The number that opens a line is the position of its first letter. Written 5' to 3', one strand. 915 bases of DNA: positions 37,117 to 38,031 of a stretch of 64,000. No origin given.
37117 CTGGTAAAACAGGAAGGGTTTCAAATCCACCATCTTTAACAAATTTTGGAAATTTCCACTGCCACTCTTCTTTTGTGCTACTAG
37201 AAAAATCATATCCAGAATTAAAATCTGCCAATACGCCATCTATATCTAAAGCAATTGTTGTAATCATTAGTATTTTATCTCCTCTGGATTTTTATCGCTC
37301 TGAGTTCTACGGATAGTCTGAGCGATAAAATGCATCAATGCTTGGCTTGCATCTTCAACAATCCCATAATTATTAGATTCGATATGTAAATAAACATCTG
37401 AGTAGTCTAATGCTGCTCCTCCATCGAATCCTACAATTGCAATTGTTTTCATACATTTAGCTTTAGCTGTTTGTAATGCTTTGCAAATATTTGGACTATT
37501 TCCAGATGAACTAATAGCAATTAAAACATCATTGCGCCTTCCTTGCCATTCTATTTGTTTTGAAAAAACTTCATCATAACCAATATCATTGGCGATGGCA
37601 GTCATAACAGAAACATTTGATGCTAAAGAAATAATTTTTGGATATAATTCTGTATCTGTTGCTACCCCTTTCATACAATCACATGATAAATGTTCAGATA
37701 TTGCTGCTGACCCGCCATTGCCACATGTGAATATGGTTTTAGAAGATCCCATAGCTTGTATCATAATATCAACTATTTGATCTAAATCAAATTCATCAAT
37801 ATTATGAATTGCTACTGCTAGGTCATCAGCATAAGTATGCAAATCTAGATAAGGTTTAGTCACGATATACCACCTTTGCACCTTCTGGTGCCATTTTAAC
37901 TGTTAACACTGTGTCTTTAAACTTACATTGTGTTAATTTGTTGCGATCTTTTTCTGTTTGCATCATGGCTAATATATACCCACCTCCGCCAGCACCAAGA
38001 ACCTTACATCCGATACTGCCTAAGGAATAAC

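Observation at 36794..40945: Phage-encoded nucleotide-heptose biosynthesis cluster with glycosyltransferase and epimerase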

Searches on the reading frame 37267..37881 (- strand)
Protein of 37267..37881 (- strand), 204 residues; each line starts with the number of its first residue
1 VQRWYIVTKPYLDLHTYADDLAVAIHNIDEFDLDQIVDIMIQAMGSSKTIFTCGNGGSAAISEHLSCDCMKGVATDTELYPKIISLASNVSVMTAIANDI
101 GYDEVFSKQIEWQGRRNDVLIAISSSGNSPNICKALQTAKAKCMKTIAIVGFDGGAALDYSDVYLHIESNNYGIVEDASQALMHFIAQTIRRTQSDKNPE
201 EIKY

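Call 4: search_protein_families(library=ncbifam, proteins=[window:37267-37881:-], max_evalue=0.01)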
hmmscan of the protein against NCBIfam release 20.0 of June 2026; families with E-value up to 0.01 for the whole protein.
window:37267-37881:- (204 aa): 18 families
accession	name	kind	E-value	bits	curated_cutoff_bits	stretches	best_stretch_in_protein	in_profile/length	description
NF010546.0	PRK13936.1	equivalog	4.7e-35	121.1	276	1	32-190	28-188/197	phosphoheptose isomerase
TIGR00441.1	gmhA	equivalog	8e-35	120.2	209.45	1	37-190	1-153/154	D-sedoheptulose 7-phosphate isomerase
NF001628.0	PRK00414.1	equivalog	7.6e-28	97.4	265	1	34-173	31-168/192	D-sedoheptulose 7-phosphate isomerase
NF008138.0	PRK10886.1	equivalog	2.2e-25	89.5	352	1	38-171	32-167/196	DnaA initiator-associating protein DiaA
NF010547.0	PRK13938.1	equivalog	1.4e-23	83.6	320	1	36-190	34-187/196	D-sedoheptulose 7-phosphate isomerase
NF002805.0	PRK02947.1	subfamily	2.9e-07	29.9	135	1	17-151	7-142/247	sugar isomerase domain-containing protein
TIGR00274.1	TIGR00274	equivalog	3.4e-07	29.6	302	1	22-162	33-172/291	N-acetylmuramic acid 6-phosphate etherase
NF003915.0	PRK05441.1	subfamily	3.9e-06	26.1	168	1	32-163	47-178/300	N-acetylmuramic acid 6-phosphate etherase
NF008458.0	PRK11337.1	equivalog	3.7e-05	22.8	378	1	116-166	188-238/293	MurR/RpiR family transcriptional regulator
TIGR03127.2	RuMP_HxlB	equivalog_domain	4.4e-05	23.4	160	1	115-170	71-126/178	6-phospho-3-hexuloisomerase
NF041755.1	RuMP_HxlAB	equivalog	9.9e-05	21.5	500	1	115-169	287-341/391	bifunctional 3-hexulose-6-phosphate synthase/6-phospho-3-hexuloisomerase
NF009222.0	PRK12570.1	subfamily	0.00014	20.8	255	1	34-162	56-184/307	N-acetylmuramic acid 6-phosphate etherase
NF046059.1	NagB_SO3506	equivalog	0.00017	21.1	430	1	88-170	64-140/330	glucosamine-6-phosphate deaminase NagB-II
TIGR01135.1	glmS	equivalog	0.00084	17.9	418.05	1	115-168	337-390/607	glutamine--fructose-6-phosphate transaminase (isomerizing)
NF001484.0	PRK00331.1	subfamily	0.0019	16.6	381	1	115-168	332-385/601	isomerizing glutamine--fructose-6-phosphate transaminase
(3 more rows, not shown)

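Call 6: search_protein_families(library=pfam, proteins=[window:37267-37881:-], max_evalue=0.01)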
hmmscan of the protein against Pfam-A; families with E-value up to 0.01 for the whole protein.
window:37267-37881:- (204 aa): 2 families
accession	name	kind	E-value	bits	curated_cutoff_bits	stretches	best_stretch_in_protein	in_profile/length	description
PF13580.11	SIS_2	-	4.6e-21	75.7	27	1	29-151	17-138/138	SIS domain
PF01380.27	SIS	-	1e-07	32.3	25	1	115-170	52-107/131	SIS domain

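Call 69: search_protein_families(library=phrogs, proteins=[window:37267-37881:-], max_evalue=0.001)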
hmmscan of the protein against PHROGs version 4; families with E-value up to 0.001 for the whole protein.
window:37267-37881:- (204 aa): 2 families
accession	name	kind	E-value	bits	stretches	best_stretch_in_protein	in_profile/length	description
phrog_14703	-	unknown function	2e-46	159.2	1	14-192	10-188/192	-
phrog_9758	-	unknown function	0.00021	21.7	0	113-153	170-210/273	-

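Call 73: search_solved_structures(query=window:37267-37881:-, max_evalue=0.00001, show_alignments=2)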
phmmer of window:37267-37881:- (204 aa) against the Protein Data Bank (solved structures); distinct sequences matched with E-value up to 0.00001: 15.
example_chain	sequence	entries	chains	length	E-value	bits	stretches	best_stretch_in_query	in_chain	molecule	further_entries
5by2_A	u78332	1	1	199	4.4e-29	104.7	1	39-193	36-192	Phosphoheptose isomerase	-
5i01_A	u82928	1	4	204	5.1e-26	94.7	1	35-187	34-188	Phosphoheptose isomerase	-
1x92_A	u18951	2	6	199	3.4e-25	92.1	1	34-190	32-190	PHOSPHOHEPTOSE ISOMERASE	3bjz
5ltz_A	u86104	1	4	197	3.9e-25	91.8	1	35-190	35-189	Phosphoheptose isomerase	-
1x94_A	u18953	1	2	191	4.6e-25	91.6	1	36-192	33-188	putative Phosphoheptose isomerase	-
5lu7_A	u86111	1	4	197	5.2e-25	91.4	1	35-190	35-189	Phosphoheptose isomerase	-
2xbl_A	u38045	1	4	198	1e-24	90.5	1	35-190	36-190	PHOSPHOHEPTOSE ISOMERASE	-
2x3y_A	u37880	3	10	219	1.4e-24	90.1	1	35-190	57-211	PHOSPHOHEPTOSE ISOMERASE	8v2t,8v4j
5lu5_A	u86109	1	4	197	1.9e-24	89.6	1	35-190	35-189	Phosphoheptose isomerase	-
5lu6_A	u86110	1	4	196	1.4e-23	86.8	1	35-189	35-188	Phosphoheptose isomerase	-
2yva_A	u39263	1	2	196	1.9e-22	83.1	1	39-182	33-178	DnaA initiator-associating protein diaA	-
4u6n_A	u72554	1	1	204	2.2e-22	82.9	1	39-182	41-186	DnaA initiator-associating protein DiaA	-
2i22_A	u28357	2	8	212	4e-22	82.1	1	41-192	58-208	Phosphoheptose isomerase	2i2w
1tk9_A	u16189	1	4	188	1.1e-21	80.6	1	34-190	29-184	Phosphoheptose isomerase 1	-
3trj_A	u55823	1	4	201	2.4e-20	76.2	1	35-190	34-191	Phosphoheptose isomerase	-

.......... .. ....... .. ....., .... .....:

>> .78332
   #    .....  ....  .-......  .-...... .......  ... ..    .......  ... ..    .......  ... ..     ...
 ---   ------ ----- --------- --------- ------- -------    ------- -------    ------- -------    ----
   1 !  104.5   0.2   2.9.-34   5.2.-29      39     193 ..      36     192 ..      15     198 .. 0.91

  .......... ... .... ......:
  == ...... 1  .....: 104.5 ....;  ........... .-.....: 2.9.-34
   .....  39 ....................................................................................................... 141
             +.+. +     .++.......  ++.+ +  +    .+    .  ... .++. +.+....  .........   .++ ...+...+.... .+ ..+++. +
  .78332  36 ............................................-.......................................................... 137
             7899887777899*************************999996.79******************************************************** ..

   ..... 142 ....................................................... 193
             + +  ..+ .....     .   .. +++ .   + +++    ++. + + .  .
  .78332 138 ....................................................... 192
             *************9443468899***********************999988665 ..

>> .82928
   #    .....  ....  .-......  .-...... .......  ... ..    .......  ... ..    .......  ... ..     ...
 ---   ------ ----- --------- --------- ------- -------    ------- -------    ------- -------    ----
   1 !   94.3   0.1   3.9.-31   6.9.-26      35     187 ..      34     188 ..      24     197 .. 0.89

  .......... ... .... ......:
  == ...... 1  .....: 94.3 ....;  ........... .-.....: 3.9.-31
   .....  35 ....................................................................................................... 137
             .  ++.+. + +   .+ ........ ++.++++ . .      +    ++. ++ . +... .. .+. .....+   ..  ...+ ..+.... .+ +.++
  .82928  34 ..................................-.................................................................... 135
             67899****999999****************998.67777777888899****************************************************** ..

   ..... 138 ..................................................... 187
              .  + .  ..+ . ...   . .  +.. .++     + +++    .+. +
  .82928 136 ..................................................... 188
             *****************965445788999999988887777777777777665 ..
